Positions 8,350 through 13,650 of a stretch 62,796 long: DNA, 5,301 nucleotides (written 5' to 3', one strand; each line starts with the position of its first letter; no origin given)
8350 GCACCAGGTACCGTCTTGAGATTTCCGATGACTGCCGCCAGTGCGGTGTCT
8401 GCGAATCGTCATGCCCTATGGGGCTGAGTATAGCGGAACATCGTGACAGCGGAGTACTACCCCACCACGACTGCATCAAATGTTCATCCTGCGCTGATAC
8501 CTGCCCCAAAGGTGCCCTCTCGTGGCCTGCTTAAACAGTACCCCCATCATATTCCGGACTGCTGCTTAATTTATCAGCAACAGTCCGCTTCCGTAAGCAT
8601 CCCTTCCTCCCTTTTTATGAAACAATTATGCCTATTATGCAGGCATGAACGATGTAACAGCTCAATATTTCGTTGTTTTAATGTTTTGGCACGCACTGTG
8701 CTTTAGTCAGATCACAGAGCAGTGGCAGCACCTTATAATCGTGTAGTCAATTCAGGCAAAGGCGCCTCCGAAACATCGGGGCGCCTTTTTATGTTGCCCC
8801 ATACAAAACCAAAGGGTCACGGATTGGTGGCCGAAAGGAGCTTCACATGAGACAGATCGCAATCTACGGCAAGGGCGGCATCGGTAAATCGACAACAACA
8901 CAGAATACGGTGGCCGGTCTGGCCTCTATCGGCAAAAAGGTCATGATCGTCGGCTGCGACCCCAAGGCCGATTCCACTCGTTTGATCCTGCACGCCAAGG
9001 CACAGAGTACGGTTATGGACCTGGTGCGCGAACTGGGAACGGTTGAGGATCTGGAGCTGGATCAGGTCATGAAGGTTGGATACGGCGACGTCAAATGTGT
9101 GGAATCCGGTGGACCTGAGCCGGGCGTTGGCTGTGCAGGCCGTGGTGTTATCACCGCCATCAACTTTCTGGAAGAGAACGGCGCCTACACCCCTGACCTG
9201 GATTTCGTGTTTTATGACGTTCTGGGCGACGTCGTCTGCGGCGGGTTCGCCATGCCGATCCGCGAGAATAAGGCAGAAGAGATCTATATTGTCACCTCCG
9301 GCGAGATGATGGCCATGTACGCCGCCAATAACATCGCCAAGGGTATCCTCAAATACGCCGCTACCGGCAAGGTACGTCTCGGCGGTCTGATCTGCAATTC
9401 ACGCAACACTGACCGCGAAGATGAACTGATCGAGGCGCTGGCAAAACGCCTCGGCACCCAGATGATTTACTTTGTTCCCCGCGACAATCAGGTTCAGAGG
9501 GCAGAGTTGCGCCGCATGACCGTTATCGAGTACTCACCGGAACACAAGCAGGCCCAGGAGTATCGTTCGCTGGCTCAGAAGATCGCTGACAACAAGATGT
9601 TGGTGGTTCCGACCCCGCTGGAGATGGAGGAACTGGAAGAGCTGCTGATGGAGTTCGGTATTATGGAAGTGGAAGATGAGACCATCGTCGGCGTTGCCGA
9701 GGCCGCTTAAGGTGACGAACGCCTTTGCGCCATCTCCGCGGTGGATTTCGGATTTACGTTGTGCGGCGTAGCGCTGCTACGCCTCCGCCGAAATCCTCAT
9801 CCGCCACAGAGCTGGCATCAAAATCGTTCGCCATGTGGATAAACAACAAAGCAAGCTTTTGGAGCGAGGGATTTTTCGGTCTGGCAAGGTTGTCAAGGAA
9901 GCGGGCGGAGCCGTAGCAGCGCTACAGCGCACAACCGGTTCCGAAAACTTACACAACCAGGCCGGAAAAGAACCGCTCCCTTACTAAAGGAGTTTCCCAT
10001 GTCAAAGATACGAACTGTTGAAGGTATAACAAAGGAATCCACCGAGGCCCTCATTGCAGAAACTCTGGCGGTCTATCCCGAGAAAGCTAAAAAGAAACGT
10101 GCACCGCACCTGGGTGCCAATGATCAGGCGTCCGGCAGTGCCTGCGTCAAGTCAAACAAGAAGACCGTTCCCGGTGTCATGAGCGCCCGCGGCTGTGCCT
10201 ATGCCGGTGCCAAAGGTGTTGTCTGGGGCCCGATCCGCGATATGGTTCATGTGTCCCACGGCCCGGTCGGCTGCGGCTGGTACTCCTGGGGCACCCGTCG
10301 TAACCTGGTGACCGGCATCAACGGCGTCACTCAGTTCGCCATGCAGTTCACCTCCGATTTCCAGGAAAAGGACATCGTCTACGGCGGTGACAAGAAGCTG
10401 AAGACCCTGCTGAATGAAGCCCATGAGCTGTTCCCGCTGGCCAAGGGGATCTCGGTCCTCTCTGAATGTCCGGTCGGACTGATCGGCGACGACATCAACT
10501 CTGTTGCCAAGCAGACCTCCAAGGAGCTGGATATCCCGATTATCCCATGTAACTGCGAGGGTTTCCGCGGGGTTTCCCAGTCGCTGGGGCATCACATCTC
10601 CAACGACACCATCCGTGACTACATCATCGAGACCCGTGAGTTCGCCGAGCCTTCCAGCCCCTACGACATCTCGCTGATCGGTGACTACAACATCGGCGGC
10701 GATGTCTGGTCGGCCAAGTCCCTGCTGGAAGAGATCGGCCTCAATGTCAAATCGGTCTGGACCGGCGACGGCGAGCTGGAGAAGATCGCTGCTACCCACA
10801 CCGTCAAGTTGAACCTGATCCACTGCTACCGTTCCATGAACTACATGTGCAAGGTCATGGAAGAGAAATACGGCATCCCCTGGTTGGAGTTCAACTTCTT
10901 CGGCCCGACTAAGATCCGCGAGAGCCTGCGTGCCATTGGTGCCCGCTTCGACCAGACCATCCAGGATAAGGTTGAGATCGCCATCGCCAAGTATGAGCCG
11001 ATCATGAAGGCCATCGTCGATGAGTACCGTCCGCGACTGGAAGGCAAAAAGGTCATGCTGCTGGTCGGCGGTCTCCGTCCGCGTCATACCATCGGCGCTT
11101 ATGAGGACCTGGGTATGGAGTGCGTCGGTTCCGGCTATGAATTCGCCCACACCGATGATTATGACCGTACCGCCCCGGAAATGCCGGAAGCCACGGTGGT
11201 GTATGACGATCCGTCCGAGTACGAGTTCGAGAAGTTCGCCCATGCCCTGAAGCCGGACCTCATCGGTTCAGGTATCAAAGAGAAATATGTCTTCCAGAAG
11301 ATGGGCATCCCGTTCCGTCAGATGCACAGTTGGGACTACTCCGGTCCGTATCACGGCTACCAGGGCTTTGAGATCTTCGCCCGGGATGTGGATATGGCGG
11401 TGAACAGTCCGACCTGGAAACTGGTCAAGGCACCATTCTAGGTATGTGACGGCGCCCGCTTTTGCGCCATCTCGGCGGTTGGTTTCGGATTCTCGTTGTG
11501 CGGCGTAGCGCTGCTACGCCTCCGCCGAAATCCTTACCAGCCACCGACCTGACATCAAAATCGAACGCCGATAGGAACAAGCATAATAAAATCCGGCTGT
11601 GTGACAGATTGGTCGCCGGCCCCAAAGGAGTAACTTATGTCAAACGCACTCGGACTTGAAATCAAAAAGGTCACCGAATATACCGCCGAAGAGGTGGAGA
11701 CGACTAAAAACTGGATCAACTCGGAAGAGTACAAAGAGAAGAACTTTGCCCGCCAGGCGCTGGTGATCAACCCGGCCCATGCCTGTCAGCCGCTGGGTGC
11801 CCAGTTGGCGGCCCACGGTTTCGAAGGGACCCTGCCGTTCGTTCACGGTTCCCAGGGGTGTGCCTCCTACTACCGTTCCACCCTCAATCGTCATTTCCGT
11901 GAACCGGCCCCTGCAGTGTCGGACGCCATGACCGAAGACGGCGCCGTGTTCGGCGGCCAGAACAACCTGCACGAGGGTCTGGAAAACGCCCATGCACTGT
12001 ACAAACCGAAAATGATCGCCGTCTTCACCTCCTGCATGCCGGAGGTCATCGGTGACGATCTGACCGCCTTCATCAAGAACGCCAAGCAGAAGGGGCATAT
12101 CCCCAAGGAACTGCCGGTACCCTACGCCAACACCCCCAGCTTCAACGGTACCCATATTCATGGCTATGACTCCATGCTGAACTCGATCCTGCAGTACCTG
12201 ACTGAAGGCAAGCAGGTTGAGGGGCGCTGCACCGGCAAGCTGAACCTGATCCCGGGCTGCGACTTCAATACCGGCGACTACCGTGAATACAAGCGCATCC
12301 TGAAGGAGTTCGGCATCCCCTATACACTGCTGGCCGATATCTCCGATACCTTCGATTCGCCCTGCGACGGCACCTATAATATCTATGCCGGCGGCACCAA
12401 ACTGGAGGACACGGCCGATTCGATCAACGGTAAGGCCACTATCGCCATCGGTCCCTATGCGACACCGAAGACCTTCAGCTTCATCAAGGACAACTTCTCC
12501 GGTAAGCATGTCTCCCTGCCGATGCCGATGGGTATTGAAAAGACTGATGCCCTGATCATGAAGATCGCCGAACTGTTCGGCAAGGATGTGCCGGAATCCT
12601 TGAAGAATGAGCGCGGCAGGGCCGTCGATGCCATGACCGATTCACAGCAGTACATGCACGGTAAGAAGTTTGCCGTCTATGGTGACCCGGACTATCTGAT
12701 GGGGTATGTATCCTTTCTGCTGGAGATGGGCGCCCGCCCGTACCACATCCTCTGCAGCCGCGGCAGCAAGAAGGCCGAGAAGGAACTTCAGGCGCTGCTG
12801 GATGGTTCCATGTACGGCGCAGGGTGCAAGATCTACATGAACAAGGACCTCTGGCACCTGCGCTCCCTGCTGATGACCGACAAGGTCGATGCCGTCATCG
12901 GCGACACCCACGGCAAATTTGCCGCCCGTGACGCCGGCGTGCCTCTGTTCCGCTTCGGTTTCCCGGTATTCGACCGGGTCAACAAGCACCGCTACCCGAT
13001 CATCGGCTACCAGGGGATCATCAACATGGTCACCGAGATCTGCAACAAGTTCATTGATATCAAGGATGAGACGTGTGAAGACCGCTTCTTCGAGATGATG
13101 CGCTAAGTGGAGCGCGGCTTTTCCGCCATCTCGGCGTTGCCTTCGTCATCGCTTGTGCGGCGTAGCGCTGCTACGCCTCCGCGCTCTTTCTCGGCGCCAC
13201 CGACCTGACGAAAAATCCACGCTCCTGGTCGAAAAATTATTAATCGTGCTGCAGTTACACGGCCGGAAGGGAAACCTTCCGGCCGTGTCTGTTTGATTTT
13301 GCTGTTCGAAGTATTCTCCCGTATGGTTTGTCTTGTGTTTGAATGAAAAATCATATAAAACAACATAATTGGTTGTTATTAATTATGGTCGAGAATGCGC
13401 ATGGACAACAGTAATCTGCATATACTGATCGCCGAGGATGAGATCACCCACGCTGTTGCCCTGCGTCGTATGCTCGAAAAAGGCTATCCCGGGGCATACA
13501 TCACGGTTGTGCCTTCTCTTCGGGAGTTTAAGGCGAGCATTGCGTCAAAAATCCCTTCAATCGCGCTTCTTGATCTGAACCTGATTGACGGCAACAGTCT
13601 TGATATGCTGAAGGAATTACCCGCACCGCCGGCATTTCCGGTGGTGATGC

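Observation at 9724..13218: A ~103-nt structured repeat occupies every spacer of the nifHDK operon (four copies, two inverted in the nifH-nifD gap)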

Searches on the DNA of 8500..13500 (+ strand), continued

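Call 46: search_with_rna_model(model_id=R1, sources=[window, L001, L002, L003, L004, L005, L006, L007, L008, L009, L010, L011, L012, L013, L014, L015, L016, L017, L018, L019, L020, L021, L022, L023, L024, L025, L026, L027, L028, L029, L030, L031, L032, L033, L034, L035, L036, L037, L038, L039, L040, L041, L042, L043, L044, L045, L046, L047, L048, L049, L050, L051, L052, L053, L054, L055, L056, L057, L058, L059, L060], max_evalue=1e-12, make_alignment=true)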
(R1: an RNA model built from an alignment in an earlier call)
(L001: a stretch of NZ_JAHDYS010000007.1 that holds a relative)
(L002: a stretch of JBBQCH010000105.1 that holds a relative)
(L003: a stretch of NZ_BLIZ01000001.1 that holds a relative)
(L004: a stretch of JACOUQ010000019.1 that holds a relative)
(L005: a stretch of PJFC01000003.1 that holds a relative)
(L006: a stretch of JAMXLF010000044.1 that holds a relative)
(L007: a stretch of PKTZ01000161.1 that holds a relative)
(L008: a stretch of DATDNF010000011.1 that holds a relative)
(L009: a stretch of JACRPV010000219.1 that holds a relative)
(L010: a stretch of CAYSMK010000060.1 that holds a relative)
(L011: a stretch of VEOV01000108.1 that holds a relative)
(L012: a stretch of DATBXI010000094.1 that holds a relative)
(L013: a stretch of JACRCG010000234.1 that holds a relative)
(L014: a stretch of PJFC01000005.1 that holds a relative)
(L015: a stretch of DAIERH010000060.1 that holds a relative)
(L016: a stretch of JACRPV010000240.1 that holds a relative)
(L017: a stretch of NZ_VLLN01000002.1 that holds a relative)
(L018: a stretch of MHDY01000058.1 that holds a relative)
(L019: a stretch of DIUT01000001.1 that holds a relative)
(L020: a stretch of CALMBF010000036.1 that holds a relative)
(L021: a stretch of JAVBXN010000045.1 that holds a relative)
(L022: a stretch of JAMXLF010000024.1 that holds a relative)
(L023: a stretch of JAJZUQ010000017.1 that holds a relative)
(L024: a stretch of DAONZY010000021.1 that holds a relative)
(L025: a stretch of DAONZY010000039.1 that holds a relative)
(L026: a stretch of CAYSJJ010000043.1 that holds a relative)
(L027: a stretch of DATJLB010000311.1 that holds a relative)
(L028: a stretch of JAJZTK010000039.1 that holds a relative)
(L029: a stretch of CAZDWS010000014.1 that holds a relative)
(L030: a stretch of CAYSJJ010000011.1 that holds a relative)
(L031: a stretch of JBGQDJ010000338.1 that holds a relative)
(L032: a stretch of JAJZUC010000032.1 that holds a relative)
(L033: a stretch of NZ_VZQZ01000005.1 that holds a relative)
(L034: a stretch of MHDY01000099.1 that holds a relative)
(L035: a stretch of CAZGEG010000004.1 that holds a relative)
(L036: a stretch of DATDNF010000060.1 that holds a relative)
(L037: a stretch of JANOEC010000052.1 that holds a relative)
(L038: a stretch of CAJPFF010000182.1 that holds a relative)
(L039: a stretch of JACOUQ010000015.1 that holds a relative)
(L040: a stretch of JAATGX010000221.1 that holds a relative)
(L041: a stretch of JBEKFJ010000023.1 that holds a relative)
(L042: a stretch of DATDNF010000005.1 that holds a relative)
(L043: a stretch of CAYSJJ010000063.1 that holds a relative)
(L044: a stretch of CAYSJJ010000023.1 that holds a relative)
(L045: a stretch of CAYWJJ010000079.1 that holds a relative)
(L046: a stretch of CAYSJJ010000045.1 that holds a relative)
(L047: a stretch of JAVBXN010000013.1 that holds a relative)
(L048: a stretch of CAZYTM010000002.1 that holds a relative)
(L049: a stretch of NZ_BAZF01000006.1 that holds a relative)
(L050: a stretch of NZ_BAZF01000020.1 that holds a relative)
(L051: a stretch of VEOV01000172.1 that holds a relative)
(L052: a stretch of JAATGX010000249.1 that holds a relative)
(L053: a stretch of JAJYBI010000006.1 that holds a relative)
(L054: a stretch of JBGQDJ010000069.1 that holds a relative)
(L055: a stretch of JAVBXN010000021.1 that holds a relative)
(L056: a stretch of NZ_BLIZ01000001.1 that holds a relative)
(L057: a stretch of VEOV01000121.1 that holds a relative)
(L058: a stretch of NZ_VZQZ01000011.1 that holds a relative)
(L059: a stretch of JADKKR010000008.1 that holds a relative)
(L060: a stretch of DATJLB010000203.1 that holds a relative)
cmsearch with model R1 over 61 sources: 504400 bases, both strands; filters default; matches with E-value up to 1e-12: 80.
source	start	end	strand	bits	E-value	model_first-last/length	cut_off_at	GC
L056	4024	4153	+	130.3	3e-30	1-131/131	no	0.55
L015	3168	3297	-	127.2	1.9e-29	1-131/131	no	0.52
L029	4542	4672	+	124.9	7.3e-29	1-131/131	no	0.59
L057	7443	7572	+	124.8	7.7e-29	1-131/131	no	0.62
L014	5936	6065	+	123.5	1.7e-28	1-131/131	no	0.52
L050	3149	3278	+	123.5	1.7e-28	1-131/131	no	0.54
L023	5623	5752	+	121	7.4e-28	1-131/131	no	0.53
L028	1134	1266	+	121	7.6e-28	1-131/131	no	0.57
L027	4747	4876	-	120.1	1.3e-27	1-131/131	no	0.57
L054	5590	5719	-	120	1.3e-27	1-131/131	no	0.56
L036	572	704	+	120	1.4e-27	1-131/131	no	0.62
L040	3970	4099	-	119.8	1.5e-27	1-131/131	no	0.6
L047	6807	6936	-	119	2.4e-27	1-131/131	no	0.56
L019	1194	1326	-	118.9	2.6e-27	1-131/131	no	0.57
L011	3594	3723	+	118.7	2.9e-27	1-131/131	no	0.55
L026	2501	2633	+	118.5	3.2e-27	1-131/131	no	0.57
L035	5151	5280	-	117.4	6.3e-27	1-131/131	no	0.59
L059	96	225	-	116.8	9.1e-27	1-131/131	no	0.55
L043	7002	7132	-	114.2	4.3e-26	1-131/131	no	0.62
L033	7266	7398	-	113.9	4.9e-26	1-131/131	no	0.55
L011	4642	4771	+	113.8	5.3e-26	1-131/131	no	0.6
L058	4854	4986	+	113.8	5.4e-26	1-131/131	no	0.53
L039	4869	5001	+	113.6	6.1e-26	1-131/131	no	0.61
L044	5226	5359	-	113.3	7.3e-26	1-131/131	no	0.62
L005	7769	7900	+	113.1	8e-26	1-131/131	no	0.64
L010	7054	7186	+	112.5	1.1e-25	1-131/131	no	0.6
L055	3935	4064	+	112.1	1.5e-25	1-131/131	no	0.62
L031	2419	2549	+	112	1.6e-25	1-131/131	no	0.57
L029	1966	2095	+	111.6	2e-25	1-131/131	no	0.51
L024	6476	6604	+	111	2.9e-25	1-131/131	no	0.57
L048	3472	3601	-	110.9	2.9e-25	1-131/131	no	0.58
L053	1929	2059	-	110.9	3e-25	1-131/131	no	0.58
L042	6978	7105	-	110.9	3.1e-25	1-131/131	no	0.62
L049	4318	4448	-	110.8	3.2e-25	1-131/131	no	0.6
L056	4671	4800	+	110.4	3.9e-25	1-131/131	no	0.58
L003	1039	1168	+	109.7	6.1e-25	1-131/131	no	0.58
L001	1922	2054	-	109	9.2e-25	1-131/131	no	0.57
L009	3419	3553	+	108.5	1.2e-24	1-131/131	no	0.59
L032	2533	2664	-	107.8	1.9e-24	1-131/131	no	0.58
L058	7754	7886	-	107.1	2.8e-24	1-131/131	no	0.54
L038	3996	4127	-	106.5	4.2e-24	1-131/131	no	0.65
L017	1509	1642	-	103.9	2e-23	1-131/131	no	0.58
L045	7369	7498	+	102.6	4.1e-23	1-131/131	no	0.55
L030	36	169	+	102.6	4.2e-23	1-131/131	no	0.57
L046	551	684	-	102.3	5e-23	1-131/131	no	0.58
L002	235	367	+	101.9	6.4e-23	1-131/131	no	0.58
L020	3516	3647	-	101.4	8.6e-23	1-131/131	no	0.67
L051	753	884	-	100.9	1.1e-22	1-131/131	no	0.63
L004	1868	1997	+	100.5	1.4e-22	1-131/131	no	0.58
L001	318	450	-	100.5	1.4e-22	1-131/131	no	0.67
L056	2638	2768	+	100.3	1.6e-22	1-131/131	no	0.52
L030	531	663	+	100.3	1.6e-22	1-131/131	no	0.59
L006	1378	1510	+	100.1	1.9e-22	1-131/131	no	0.67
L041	3490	3618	-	100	1.9e-22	1-131/131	no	0.6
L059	1144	1274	+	98.3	5.3e-22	1-131/131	no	0.55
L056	365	494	+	97.1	1.1e-21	1-131/131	no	0.49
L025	7524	7655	-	97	1.2e-21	1-131/131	no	0.49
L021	6820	6952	-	96.5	1.5e-21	1-131/131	no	0.55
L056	6008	6138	+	96.3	1.7e-21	1-131/131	no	0.53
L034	5741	5860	-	95.4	3e-21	14-131/131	5'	0.63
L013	1411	1542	-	95.1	3.5e-21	1-131/131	no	0.67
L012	1142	1271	+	94.9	3.9e-21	1-131/131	no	0.62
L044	4416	4549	+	94.4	5.3e-21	1-131/131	no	0.6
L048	6770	6902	-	93.9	7.3e-21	1-131/131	no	0.61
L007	7362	7493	+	91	4e-20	1-131/131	no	0.64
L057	5612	5744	+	88.4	1.9e-19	1-131/131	no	0.58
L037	4483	4615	+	87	4.2e-19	1-131/131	no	0.55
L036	4085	4231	+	83.7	3.1e-18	1-131/131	no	0.53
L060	920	1054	-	82.6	6.1e-18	1-131/131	no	0.72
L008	2128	2259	-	80.5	2.1e-17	1-131/131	no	0.58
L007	6642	6770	+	79.4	3.9e-17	1-131/131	no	0.61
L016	7811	7943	-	75.1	4.9e-16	1-131/131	no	0.59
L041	5309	5442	-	71.8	3.7e-15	1-131/131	no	0.49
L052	1611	1739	-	70.3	8.7e-15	3-131/131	5'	0.57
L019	4413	4546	-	69.1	1.8e-14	1-131/131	no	0.58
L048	5130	5261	-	64.8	2.3e-13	1-131/131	no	0.6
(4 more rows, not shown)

Alignment A3: 80 matches aligned to the model, 173 columns, each read 5' to 3' on its own strand. Consensus structure (alignment columns), stored with it:
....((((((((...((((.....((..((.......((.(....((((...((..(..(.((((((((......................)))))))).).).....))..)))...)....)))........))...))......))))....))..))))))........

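Call 47: search_with_rna_model(model_id=R1, sources=[L061, L062, L063, L064, L065, L066, L067, L068, L069, L070, L071, L072, L073, L074, L075, L076, L077, L078, L079, L080, L081, L082, L083, L084, L085, L086, L087, L088, L089, L090, L091, L092, L093, L094, L095, L096, L097, L098, L099, L100, L101, L102, L103, L104, L105, L106, L107, L108, L109, L110, L111, L112, L113, L114, L115, L116, L117], max_evalue=1e-12, make_alignment=true)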
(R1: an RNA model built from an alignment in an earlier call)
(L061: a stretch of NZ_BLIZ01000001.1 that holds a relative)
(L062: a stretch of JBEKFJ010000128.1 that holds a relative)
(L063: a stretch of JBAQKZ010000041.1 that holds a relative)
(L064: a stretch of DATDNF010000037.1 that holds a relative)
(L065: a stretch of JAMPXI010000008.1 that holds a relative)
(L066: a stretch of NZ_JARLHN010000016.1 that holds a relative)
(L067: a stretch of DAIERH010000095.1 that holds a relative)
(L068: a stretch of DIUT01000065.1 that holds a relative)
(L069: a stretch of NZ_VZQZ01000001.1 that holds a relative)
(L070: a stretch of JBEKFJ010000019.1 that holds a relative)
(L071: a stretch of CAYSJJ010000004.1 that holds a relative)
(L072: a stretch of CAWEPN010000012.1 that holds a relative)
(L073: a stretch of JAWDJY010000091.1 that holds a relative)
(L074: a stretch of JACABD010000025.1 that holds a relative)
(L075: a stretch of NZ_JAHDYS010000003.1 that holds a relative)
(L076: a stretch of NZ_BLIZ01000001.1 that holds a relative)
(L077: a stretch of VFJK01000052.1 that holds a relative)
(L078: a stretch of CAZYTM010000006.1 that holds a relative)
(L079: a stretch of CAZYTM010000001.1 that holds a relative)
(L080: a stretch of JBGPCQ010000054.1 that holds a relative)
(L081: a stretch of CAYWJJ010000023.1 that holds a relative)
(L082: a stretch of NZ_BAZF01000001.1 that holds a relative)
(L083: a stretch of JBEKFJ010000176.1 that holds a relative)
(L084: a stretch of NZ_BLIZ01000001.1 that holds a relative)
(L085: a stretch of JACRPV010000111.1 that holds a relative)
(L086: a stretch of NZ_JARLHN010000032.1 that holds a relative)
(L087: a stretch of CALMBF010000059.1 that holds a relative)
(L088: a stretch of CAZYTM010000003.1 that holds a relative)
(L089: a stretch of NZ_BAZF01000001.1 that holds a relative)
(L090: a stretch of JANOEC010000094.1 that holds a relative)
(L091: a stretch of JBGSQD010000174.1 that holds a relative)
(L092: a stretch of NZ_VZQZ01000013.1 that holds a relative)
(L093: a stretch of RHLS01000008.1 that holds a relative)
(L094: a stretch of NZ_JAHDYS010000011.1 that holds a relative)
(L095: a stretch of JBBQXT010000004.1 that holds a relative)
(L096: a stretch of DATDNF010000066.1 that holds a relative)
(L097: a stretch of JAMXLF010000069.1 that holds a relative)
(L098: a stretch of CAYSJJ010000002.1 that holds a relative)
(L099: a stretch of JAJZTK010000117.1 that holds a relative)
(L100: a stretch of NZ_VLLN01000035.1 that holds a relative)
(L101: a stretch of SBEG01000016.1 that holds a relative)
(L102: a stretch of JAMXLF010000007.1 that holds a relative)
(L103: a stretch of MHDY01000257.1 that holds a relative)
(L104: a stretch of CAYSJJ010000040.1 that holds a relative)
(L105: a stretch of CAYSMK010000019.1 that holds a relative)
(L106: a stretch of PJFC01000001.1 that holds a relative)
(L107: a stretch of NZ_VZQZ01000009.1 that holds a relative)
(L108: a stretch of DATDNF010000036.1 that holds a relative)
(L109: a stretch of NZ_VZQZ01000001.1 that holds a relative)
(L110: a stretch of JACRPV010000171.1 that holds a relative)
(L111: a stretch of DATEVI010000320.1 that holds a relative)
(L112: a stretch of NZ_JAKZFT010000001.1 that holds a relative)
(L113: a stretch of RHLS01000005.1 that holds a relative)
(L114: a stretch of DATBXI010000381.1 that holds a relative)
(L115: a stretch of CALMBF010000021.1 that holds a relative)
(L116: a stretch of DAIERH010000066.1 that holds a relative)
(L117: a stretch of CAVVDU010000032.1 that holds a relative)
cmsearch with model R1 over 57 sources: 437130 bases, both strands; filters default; matches with E-value up to 1e-12: 66.
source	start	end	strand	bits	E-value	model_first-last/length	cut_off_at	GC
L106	2342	2472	+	130.2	2.8e-30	1-131/131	no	0.56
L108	5663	5792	+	128.4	7.8e-30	1-131/131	no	0.59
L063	2615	2744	+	127.9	1.1e-29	1-131/131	no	0.59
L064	2667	2796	-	125.9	3.5e-29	1-131/131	no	0.6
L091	5006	5135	-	125.6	4.2e-29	1-131/131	no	0.59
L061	5980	6109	-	125.1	5.6e-29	1-131/131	no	0.58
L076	3211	3340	-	123.5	1.5e-28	1-131/131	no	0.52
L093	7679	7811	+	123.3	1.6e-28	1-131/131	no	0.55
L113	2704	2833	+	123.2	1.7e-28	1-131/131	no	0.53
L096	3617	3747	-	122.9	2.1e-28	1-131/131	no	0.57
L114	3701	3833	-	121.5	4.9e-28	1-131/131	no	0.58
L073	3916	4046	-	121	6.5e-28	1-131/131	no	0.63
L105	6669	6801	-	120.3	9.5e-28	1-131/131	no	0.58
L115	2933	3063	-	119.9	1.2e-27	1-131/131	no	0.6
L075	3397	3529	-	119.2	1.9e-27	1-131/131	no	0.56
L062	1956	2088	+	118.4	3.1e-27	1-131/131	no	0.56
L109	1546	1678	+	118.1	3.6e-27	1-131/131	no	0.56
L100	6464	6596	+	118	3.8e-27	1-131/131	no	0.57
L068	4468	4600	+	117.6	5e-27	1-131/131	no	0.53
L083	48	180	-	117.4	5.5e-27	1-131/131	no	0.53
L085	2131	2260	-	117.3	5.6e-27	1-131/131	no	0.58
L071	1455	1587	+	116.8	8e-27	1-131/131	no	0.62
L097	2142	2272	+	116.6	8.6e-27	1-131/131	no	0.64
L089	4633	4765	+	116.2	1.1e-26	1-131/131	no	0.56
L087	2937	3066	-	116.2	1.1e-26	1-131/131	no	0.49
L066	5565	5697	+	116.1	1.2e-26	1-131/131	no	0.55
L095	5912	6041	-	115.9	1.3e-26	1-131/131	no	0.57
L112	3321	3450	-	115.9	1.4e-26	1-131/131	no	0.58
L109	7658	7790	-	115.5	1.7e-26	1-131/131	no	0.52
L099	4334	4466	-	115.1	2.1e-26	1-131/131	no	0.57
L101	3944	4076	+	114.6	2.9e-26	1-131/131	no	0.62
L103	3060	3192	-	114.2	3.6e-26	1-131/131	no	0.62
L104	1898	2030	+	114.2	3.7e-26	1-131/131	no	0.6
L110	640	772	-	114.2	3.7e-26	1-131/131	no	0.59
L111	44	176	+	113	7.4e-26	1-131/131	no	0.59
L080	5364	5493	+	112.8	8.2e-26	1-131/131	no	0.6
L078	3325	3455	-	112.4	1.1e-25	1-131/131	no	0.56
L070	5054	5186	-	111.7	1.6e-25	1-131/131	no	0.57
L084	392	521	-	111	2.5e-25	1-131/131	no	0.54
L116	5380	5510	+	110.9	2.6e-25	1-131/131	no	0.55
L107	7410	7542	-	110.3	3.7e-25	1-131/131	no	0.53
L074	3701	3830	+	110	4.4e-25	1-131/131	no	0.56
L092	2167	2299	-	109.8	4.8e-25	1-131/131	no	0.52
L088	3856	3985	-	108.8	9e-25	1-131/131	no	0.57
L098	2990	3122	-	108.7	9.8e-25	1-131/131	no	0.64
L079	5169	5299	+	107.2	2.3e-24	1-131/131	no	0.58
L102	2465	2595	-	107.1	2.5e-24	1-131/131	no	0.56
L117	4536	4665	-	105.9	4.9e-24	1-131/131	no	0.54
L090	444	576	-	105.8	5.3e-24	1-131/131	no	0.6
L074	1172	1304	+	104.4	1.2e-23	1-131/131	no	0.6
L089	5447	5578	-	102.8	3.2e-23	1-131/131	no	0.55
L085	7465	7611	-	100.7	1.1e-22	1-131/131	no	0.6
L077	1132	1264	-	99.5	2.2e-22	1-131/131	no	0.62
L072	4938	5069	+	99.2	2.7e-22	1-131/131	no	0.67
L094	7038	7168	-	96.6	1.3e-21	1-131/131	no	0.66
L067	305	437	+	96.2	1.6e-21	1-131/131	no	0.64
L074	2056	2188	+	95.6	2.3e-21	1-131/131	no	0.66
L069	2195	2331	+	91.3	2.8e-20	1-131/131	no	0.52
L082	7883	8000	-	87.3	3.2e-19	13-131/131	5'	0.54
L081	6620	6751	-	86.1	6.4e-19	1-131/131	no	0.61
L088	3616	3746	-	84.6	1.6e-18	1-131/131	no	0.6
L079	573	703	+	83.8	2.5e-18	1-131/131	no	0.6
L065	3249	3378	+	73.1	1.5e-15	1-131/131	no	0.6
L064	1296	1444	-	68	3e-14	1-131/131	no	0.61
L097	4557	4684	+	66.4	7.7e-14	1-131/131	no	0.56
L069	5939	6070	+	63.4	4.5e-13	1-131/131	no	0.53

Alignment A4: 66 matches aligned to the model, 164 columns, each read 5' to 3' on its own strand. Consensus structure (alignment columns), stored with it:
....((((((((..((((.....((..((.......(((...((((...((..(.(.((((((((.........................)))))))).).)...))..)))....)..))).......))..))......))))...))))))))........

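Call 71: search_dna_similar(query=window:13105-13233:+, collection=plasmids, mode=distant, max_evalue=0.001, max_rows=15)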
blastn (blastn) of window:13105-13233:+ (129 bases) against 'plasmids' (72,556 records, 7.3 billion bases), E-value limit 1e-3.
No match.
